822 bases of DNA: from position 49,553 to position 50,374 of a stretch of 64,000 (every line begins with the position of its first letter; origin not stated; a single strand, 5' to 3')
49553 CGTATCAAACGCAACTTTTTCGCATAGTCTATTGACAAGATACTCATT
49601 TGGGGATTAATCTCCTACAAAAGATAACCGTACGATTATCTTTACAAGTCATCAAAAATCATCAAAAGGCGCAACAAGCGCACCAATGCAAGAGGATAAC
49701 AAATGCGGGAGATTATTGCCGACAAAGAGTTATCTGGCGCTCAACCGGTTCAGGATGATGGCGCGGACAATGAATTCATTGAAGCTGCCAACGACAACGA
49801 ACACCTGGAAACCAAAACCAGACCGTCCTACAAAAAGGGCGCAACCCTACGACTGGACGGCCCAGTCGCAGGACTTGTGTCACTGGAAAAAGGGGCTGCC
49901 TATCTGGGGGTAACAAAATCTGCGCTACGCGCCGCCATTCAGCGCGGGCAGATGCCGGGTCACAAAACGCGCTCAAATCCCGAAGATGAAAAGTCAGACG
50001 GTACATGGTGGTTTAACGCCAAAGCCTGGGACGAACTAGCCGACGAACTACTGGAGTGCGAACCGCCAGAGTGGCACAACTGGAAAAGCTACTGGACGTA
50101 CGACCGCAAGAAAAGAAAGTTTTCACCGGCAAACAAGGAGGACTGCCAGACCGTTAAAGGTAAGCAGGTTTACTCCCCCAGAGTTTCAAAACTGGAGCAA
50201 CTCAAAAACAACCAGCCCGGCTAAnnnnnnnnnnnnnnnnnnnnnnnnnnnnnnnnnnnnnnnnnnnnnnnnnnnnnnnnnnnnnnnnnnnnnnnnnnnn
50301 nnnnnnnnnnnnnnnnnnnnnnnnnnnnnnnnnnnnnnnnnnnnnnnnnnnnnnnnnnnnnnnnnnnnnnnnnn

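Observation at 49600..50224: Immunity switch with both a near-palindromic operator and tandem direct repeats, and an unusually long Cox-like protein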

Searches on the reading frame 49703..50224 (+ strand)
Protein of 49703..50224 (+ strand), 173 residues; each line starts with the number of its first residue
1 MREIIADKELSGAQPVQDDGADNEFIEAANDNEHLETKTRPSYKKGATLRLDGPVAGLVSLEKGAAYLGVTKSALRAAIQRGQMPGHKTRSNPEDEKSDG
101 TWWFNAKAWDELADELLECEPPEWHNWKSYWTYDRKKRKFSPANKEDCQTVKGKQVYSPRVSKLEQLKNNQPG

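Call 3: search_protein_families(library=pfam, proteins=[window:49703-50224:+], max_evalue=0.1)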
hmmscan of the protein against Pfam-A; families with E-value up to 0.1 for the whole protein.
window:49703-50224:+ (173 aa): 2 families
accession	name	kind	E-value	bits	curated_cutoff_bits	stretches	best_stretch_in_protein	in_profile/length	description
PF10743.14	Phage_Cox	-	1.5e-08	34.8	27.5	1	56-129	9-86/87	Regulatory phage protein cox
PF12728.13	HTH_17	-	0.029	15.1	27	1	60-88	3-31/51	Helix-turn-helix domain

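Call 16: find_homologous_proteins(query=window:49703-50224:+, max_evalue=0.001)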
Query window:49703-50224:+ (173 aa): 59 proteins with E <= 0.001 among 115 candidates.
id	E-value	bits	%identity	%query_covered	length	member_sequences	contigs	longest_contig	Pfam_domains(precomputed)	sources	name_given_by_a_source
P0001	2.1e-113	394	99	100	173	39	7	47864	PF10743.16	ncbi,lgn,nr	ncbi:transcriptional regulator [Escherichia coli]|nr:transcriptional regulator [Escherichia coli]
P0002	6.9e-84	298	75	99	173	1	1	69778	PF10743.16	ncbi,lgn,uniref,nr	ncbi:Cox family DNA-binding protein [Shigella sonnei]|uniref:Cox family DNA-binding protein n=1 Tax=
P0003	4.8e-82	292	75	99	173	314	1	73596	PF10743.16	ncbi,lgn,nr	ncbi:TPA: transcriptional regulator [Escherichia coli]|nr:transcriptional regulator [Escherichia col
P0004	2.1e-81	290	74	99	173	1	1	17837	PF10743.16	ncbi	-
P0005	3.7e-81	289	73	96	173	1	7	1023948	PF10743.16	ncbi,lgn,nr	ncbi:TPA: transcriptional regulator [Yersinia enterocolitica]|nr:transcriptional regulator [Yersinia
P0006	1.3e-80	287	73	99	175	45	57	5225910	PF10743.16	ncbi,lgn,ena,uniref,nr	ncbi:TPA: transcriptional regulator [Escherichia coli]|uniref:Cox protein n=2 Tax=Escherichia TaxID=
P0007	3.7e-80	286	74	99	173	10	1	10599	PF10743.16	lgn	-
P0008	4.6e-80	285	75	96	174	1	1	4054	PF10743.16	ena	-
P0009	6.3e-80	285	74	96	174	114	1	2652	PF10743.16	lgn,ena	-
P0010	3.6e-78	279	72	99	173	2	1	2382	PF10743.16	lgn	-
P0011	3.8e-78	279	70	99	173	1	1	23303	PF10743.16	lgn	-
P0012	6.1e-78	278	70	98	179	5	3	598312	PF10743.16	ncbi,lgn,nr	ncbi:Cox family DNA-binding protein [Yersinia enterocolitica]|nr:transcriptional regulator [Yersinia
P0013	8.1e-78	278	76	100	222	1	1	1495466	PF10743.16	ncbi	-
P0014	6.0e-77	275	70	99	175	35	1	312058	PF10743.16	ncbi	ncbi:transcriptional regulator [Escherichia coli]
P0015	2.1e-76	273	76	91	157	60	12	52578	PF10743.16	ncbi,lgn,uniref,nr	ncbi:transcriptional regulator [Escherichia coli]|uniref:Cox family DNA-binding protein n=1 Tax=Esch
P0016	2.2e-75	270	70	99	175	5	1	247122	PF10743.16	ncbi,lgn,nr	ncbi:TPA: transcriptional regulator [Escherichia coli]|nr:transcriptional regulator [Escherichia col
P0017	4.0e-74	266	70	96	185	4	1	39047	PF10743.16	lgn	-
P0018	9.1e-73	262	65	99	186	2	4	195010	PF10743.16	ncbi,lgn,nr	ncbi:transcriptional regulator [Salmonella enterica]|nr:transcriptional regulator [Salmonella enteri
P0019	1.8e-72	261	64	99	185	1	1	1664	PF10743.16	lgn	-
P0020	3.6e-72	260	67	99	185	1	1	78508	PF10743.16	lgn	-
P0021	9.9e-72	258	70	96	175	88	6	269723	PF10743.16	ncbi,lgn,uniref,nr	ncbi:transcriptional regulator [Escherichia coli]|uniref:Cox family DNA-binding protein n=1 Tax=Esch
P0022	4.8e-71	256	64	99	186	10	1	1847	PF10743.16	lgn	-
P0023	8.4e-71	255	64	99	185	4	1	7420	PF10743.16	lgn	-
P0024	1.3e-70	255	63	98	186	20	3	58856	PF10743.16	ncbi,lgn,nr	ncbi:transcriptional regulator [Salmonella enterica]|nr:transcriptional regulator [Salmonella enteri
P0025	1.3e-66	242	61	99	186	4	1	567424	PF10743.16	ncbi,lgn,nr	ncbi:transcriptional regulator [Salmonella enterica]|nr:transcriptional regulator [Salmonella enteri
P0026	1.4e-66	241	62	99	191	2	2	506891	PF10743.16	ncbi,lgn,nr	ncbi:transcriptional regulator [Salmonella enterica]|nr:transcriptional regulator [Salmonella enteri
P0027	1.8e-66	241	64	98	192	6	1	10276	PF10743.16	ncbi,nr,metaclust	ncbi:transcriptional regulator [Salmonella enterica subsp. enterica serovar Sarajane]|nr:transcripti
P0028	1.3e-65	238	63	98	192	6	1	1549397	PF10743.16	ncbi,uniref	ncbi:transcriptional regulator [Serratia marcescens]|uniref:transcriptional regulator n=1 Tax=Serrat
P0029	2.5e-65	237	59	99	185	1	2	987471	PF10743.16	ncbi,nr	ncbi:transcriptional regulator [Salmonella enterica subsp. enterica serovar Eastbourne]|nr:transcrip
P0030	1.3e-64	235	63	98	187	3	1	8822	PF10743.16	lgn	-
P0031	3.5e-64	234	60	98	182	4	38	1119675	PF10743.16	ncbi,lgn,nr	ncbi:transcriptional regulator [Salmonella enterica subsp. enterica serovar Javiana]|nr:transcriptio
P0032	4.7e-64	233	100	62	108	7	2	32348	PF10743.16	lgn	-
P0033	1.2e-63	232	61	96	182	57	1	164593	PF10743.16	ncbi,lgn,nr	ncbi:transcriptional regulator [Salmonella enterica]|nr:transcriptional regulator [Salmonella enteri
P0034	1.3e-63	232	61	98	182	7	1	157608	PF10743.16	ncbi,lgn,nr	ncbi:transcriptional regulator [Salmonella enterica subsp. enterica serovar Urbana]|nr:transcription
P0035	2.2e-63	231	60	98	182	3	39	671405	PF10743.16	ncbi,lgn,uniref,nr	ncbi:transcriptional regulator [Salmonella enterica]|uniref:Transcriptional regulator n=1 Tax=Salmon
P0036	3.1e-63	231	60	98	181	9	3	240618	PF10743.16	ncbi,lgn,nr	ncbi:TPA: transcriptional regulator [Salmonella enterica subsp. enterica serovar Denver]|nr:transcri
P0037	3.2e-63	231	60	98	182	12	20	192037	PF10743.16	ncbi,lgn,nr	ncbi:Cox family DNA-binding protein [Salmonella enterica subsp. enterica serovar Pomona]|nr:transcri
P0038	6.3e-63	230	60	98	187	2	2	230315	PF10743.16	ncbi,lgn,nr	ncbi:transcriptional regulator [Salmonella enterica]|nr:transcriptional regulator [Salmonella enteri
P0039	1.6e-62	228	66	96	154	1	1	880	PF10743.16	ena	-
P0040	1.9e-62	228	61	99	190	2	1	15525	PF10743.16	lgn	-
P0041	7.2e-62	226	88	66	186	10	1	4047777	PF10743.16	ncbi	-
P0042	8.0e-62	226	59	98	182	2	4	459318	PF10743.16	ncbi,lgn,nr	ncbi:transcriptional regulator [Salmonella enterica subsp. enterica serovar Ball]|nr:transcriptional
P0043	6.8e-60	220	57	99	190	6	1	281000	PF10743.16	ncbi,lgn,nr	ncbi:transcriptional regulator [Salmonella enterica]|nr:transcriptional regulator [Salmonella enteri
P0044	8.5e-60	219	54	99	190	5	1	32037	PF10743.16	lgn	-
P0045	8.6e-59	216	61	98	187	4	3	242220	PF10743.16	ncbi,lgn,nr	ncbi:transcriptional regulator [Salmonella enterica subsp. enterica serovar Poona]|nr:transcriptiona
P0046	2.1e-58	215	59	99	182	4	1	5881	PF10743.16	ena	-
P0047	1.1e-56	209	82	62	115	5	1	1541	PF10743.16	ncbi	ncbi:transcriptional regulator, partial [Escherichia coli]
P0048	8.3e-50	187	63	73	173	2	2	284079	PF10743.16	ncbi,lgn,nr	ncbi:transcriptional regulator [Salmonella enterica]|nr:transcriptional regulator [Salmonella enteri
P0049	9.3e-50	187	65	72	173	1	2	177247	PF10743.16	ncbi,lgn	ncbi:TPA: transcriptional regulator [Salmonella enterica subsp. enterica serovar Reading]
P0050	1.1e-49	186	53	98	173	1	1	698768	PF10743.16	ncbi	ncbi:TPA: transcriptional regulator [Salmonella enterica]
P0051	1.8e-49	186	63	73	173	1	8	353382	PF10743.16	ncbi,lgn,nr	ncbi:TPA: transcriptional regulator [Salmonella enterica subsp. enterica serovar Poona]|nr:transcrip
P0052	4.7e-49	184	51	98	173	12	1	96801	PF10743.16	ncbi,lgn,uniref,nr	ncbi:transcriptional regulator [Salmonella enterica]|uniref:Transcriptional regulator n=1 Tax=Salmon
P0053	4.8e-49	184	63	72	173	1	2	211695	PF10743.16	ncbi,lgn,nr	ncbi:transcriptional regulator [Salmonella enterica subsp. enterica serovar Oranienburg]|nr:transcri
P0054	5.8e-47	178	51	96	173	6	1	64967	PF10743.16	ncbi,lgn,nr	ncbi:transcriptional regulator [Salmonella enterica]|nr:transcriptional regulator [Salmonella enteri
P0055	7.8e-44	167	79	55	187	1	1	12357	PF10743.16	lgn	-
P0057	2.5e-24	104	81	34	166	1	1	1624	PF10743.16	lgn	-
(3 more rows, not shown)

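Call 28: find_related_loci(query=A4, collection=genome_contigs, flank=3000)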
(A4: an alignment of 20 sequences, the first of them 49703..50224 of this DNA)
Query A4 (173 aa) in genome_contigs; peptide patterns used: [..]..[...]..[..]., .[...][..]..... (x = any residue, [..] = any of these).
39 stretches matched a pattern; 1 encode a relative of the query (tblastn E <= 1e-3); 1 distinct loci.
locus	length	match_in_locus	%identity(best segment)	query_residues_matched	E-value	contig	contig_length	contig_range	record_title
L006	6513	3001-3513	73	1-171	2e-86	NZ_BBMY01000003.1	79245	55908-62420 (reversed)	Escherichia albertii NBRC 107761 = DSM 17582 strain NBRC 107761, whole genome shotgun sequence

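Call 29: find_encoding_contigs(protein=P0005, flank=2500, max_places=1)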
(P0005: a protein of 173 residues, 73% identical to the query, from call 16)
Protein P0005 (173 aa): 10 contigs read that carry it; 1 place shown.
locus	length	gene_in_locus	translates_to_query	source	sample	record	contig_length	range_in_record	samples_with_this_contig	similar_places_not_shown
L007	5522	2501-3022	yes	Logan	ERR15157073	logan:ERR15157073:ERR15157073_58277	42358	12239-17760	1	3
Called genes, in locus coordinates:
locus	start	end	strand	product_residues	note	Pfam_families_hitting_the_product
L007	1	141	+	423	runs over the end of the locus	PF03349:Toluene_X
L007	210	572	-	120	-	PF02452:PemK_toxin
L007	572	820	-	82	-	-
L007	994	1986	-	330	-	PF24624:Int_N, PF00589:Phage_integrase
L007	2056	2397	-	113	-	PF13560:HTH_31 (weak), PF01381:HTH_3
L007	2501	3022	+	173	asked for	PF10743:Phage_Cox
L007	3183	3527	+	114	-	-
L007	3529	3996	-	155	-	-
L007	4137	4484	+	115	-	-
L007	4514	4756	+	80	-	PF15946:DUF4754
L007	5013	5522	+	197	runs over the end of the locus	PF16473:Rv2179c-like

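Call 30: find_encoding_contigs(protein=P0018, flank=2500, max_places=1)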
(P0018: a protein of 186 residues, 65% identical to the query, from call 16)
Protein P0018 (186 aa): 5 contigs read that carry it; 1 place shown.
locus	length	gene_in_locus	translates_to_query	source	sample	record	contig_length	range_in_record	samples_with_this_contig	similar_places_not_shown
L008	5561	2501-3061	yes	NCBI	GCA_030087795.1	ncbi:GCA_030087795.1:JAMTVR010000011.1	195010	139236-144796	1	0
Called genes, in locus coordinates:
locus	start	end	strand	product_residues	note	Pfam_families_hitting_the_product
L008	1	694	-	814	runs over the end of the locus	PF04879:Molybdop_Fe4S4, PF00384:Molybdopterin, PF01568:Molydop_binding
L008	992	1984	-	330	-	PF24624:Int_N, PF00589:Phage_integrase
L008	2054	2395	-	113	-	PF13560:HTH_31, PF12844:HTH_19, PF01381:HTH_3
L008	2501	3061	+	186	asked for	PF10743:Phage_Cox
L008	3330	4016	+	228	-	-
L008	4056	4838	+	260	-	-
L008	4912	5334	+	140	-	-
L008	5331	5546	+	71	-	-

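Call 31: find_encoding_contigs(protein=P0028, flank=2500, max_places=1)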
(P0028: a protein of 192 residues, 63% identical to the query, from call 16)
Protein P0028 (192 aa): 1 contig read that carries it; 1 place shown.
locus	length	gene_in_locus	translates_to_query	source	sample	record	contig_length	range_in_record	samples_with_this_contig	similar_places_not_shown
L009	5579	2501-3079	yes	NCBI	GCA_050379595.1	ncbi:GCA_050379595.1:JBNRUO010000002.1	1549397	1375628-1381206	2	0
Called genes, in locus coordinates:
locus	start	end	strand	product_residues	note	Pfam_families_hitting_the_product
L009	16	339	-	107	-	PF13560:HTH_31 (faint), PF01381:HTH_3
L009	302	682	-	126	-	PF06296:RelE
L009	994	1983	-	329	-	PF24624:Int_N, PF00589:Phage_integrase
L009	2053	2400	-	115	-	-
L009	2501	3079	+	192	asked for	PF10743:Phage_Cox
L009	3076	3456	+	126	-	-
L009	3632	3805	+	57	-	-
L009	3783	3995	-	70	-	-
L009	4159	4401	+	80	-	-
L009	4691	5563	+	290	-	PF27195:YdhT_N, PF01391:Collagen (faint)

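Call 32: find_encoding_contigs(protein=P0052, flank=2500, max_places=1)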
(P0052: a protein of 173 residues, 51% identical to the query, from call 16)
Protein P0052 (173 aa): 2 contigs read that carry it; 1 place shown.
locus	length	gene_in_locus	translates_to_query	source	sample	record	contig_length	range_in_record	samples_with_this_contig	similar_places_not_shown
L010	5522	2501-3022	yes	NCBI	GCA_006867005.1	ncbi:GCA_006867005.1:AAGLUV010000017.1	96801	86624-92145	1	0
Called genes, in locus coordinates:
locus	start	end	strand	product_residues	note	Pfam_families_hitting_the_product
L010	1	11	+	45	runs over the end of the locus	-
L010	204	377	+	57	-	PF08178:GnsAB_toxin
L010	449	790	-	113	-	PF09313:TehB-like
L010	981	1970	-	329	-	PF24624:Int_N, PF00589:Phage_integrase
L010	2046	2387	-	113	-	PF01381:HTH_3 (faint)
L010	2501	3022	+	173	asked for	PF10743:Phage_Cox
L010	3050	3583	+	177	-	-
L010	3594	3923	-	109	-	-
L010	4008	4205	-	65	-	-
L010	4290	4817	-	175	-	-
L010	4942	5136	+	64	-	-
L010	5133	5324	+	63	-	-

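Call 33: find_encoding_contigs(protein=P0026, flank=2500, max_places=1)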
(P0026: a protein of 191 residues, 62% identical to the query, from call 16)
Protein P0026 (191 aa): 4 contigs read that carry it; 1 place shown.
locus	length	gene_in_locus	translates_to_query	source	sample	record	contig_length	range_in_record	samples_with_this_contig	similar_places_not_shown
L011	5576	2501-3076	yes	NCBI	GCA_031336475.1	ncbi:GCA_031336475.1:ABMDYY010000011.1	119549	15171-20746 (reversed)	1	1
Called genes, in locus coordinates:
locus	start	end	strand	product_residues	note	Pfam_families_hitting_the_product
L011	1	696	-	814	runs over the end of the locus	PF04879:Molybdop_Fe4S4, PF00384:Molybdopterin, PF01568:Molydop_binding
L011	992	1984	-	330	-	PF24624:Int_N, PF00589:Phage_integrase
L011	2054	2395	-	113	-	PF13560:HTH_31, PF12844:HTH_19, PF01381:HTH_3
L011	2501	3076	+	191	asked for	PF10743:Phage_Cox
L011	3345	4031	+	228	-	-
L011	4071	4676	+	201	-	-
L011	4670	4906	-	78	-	-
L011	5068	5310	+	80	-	-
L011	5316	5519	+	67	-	PF06305:LapA_dom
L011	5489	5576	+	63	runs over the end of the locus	-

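Call 34: find_encoding_contigs(protein=P0031, flank=2500, max_places=1)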
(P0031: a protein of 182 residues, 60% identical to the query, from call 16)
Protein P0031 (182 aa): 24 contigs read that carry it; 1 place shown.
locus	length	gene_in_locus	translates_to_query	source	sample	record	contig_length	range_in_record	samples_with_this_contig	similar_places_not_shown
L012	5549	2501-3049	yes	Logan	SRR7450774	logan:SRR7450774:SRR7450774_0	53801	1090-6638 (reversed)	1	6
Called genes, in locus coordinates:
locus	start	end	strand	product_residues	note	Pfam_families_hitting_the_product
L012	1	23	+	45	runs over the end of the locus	-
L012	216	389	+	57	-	PF08178:GnsAB_toxin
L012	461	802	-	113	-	PF09313:TehB-like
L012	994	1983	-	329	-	PF24624:Int_N, PF00589:Phage_integrase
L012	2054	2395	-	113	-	PF13560:HTH_31, PF12844:HTH_19, PF01381:HTH_3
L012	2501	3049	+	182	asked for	PF10743:Phage_Cox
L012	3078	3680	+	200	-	PF01381:HTH_3 (weak)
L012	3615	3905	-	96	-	-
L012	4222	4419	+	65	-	-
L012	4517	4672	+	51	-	-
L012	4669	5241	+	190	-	PF16473:Rv2179c-like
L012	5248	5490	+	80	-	-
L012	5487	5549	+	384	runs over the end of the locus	?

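Call 35: find_encoding_contigs(protein=P0043, flank=2500, max_places=1)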
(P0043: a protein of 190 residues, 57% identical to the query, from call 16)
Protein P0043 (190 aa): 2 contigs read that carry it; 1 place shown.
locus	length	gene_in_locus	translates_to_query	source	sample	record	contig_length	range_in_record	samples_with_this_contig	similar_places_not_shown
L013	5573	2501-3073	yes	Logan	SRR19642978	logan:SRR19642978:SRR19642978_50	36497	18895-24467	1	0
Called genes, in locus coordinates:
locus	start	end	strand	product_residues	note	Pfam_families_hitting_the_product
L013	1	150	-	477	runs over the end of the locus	PF12913:SH3_6, PF12914:SH3_7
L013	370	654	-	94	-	-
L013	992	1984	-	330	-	PF24624:Int_N, PF00589:Phage_integrase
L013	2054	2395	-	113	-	PF13560:HTH_31, PF12844:HTH_19, PF01381:HTH_3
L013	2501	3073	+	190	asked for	PF10743:Phage_Cox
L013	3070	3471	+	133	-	-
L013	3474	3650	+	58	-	-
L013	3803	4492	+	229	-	-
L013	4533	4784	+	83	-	-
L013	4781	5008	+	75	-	-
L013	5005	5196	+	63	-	-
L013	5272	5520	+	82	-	-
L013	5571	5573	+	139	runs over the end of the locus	-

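Call 36: find_encoding_contigs(protein=P0048, flank=2500, max_places=1)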
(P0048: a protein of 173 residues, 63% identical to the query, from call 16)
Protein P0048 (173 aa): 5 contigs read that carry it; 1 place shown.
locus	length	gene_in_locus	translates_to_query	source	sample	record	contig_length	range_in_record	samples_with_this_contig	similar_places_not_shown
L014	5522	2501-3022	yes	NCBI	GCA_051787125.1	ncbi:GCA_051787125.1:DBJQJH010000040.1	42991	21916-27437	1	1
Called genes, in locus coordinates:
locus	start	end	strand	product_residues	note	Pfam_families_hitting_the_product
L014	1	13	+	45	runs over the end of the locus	-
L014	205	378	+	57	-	PF08178:GnsAB_toxin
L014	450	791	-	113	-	PF09313:TehB-like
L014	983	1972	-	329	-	PF24624:Int_N, PF00589:Phage_integrase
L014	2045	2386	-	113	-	PF12844:HTH_19 (weak), PF01381:HTH_3 (faint)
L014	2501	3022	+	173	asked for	PF10743:Phage_Cox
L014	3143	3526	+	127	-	-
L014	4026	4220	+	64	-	-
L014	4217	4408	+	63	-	-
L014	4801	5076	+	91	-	PF25738:Derepression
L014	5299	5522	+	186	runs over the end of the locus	PF16473:Rv2179c-like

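Call 38: predict_structure(alignment_id=A4)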
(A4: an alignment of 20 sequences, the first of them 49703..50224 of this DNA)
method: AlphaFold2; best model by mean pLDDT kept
length: 173 residues; sequences in the alignment: 20
mean_pLDDT: 56.5   pTM: 0.47
mean pLDDT of the five models: 56.5, 56.5, 41.6, 41.4, 38.7
residues with pLDDT >= 90: 0; 70-90: 58; 50-70: 45; < 50: 70
segments of 3 or more residues with pLDDT < 50: 1-48, 119-129, 162-164, 171-173
pLDDT, mean of each block of 10 residues (from residue 1): 33 28 27 29 41 69 83 83 82 71 85 63 42 68 59 51 50 46
secondary structure, 60 per line:
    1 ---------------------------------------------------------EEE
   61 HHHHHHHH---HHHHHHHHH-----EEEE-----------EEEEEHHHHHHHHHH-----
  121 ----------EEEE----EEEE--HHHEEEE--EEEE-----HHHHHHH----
elements in order: E58-60 H61-68 H72-80 E86-89 E101-105 H106-115 E131-134 E139-142 E148-151 E154-157 H163-169

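Call 43: search_solved_structures(query=A4, max_evalue=1, show_alignments=2)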
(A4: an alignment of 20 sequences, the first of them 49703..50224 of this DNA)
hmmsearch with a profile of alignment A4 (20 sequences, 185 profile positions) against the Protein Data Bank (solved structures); distinct sequences matched with E-value up to 1: 0.

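Call 51: search_protein_families(library=ncbifam, proteins=[window:49703-50224:+], max_evalue=0.01)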
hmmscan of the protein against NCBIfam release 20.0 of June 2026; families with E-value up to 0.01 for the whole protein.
window:49703-50224:+ (173 aa): 2 families
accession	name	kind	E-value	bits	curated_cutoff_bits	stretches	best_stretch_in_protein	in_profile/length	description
TIGR01764.1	excise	domain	0.00094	19.5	28.8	1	65-90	8-33/49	excisionase family DNA-binding protein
NF047737.1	antiphage_MADS1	equivalog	0.0013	18.9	80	1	61-92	6-37/49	methylation-associated defense system helix-turn-helix domain-containing protein MAD1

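Call 53: fold_search(model_id=the predicted structure, library=pdb)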
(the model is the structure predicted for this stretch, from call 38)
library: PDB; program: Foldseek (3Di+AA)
matches with E <= 10: 532; with E <= 0.001: 0
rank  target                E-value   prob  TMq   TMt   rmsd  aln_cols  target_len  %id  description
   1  4lhf                  7.1e-03  1.00  0.29  0.57   3.3        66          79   20  Crystal structure of a DNA binding protein from phage P2 (released 2014-03-05)
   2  6ama_A                1.8e-01  0.98  0.27  0.76   2.2        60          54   12  Structure of S. coelicolor/S. venezuelae BldC-smeA-ssfA complex to 3.09 Angstrom (released 2018-03-28)
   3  5yi0_A                2.2e-01  0.38  0.18  0.21  10.3        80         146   15  Structure of Lactococcus lactis ZitR, C30AH42A mutant (released 2017-12-06)
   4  2fxa_B                2.4e-01  0.14  0.20  0.19  14.2       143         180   15  Structure of the Protease Production Regulatory Protein hpr from Bacillus subtilis. (released 2006-03-14)
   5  2zhh                  3.1e-01  0.69  0.22  0.31   4.3        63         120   17  Crystal structure of SoxR (released 2008-03-25)
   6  5i44_A                3.5e-01  0.85  0.24  0.55   2.6        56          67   16  Structure of RacA-DNA complex; P21 form (released 2016-05-04)
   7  8zde_C                3.7e-01  0.25  0.20  0.24   5.1        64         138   11  Crystal structure of HsmR with DNA bound (released 2025-11-05)
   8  4j2n_C                3.9e-01  0.92  0.25  0.69   2.2        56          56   18  Crystal Structure of mycobacteriophage Pukovnik Xis (released 2013-10-23)
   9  8za5_A                4.2e-01  0.47  0.21  0.25   5.4        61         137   13  Crystal structure of HsmR (released 2025-10-29)
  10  4omy_A                4.2e-01  0.33  0.22  0.35   6.1        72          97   18  Crystal Structure of SeMet NolR from Sinorhizobium fredii in complex with oligo AT DNA (released 2014-04-16)
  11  6gyl_W                4.2e-01  0.10  0.18  0.17  18.5       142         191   15  Structure of a yeast closed complex with distorted DNA (core CCdist) (released 2018-12-05)
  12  5oqj_W                4.2e-01  0.10  0.18  0.13  18.5       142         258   15  STRUCTURE OF YEAST TRANSCRIPTION PRE-INITIATION COMPLEX WITH TFIIH (released 2018-04-25)
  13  5oqm_W                4.2e-01  0.10  0.18  0.13  18.5       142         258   15  STRUCTURE OF YEAST TRANSCRIPTION PRE-INITIATION COMPLEX WITH TFIIH AND CORE MEDIATOR (released 2018-05-09)
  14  2kvv_MODEL_1_A        4.5e-01  0.57  0.25  0.47   4.4        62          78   19  Solution NMR of Putative excisionase from Klebsiella pneumoniae, Northeast Structural Genomics Consortium Targ (released 2010-04-14)
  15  5d90_A                4.5e-01  0.54  0.23  0.29   4.4        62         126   26  Crystal structure of HiNmlR, a MerR family regulator lacking the sensor domain, bound to promoter DNA (released 2016-06-29)
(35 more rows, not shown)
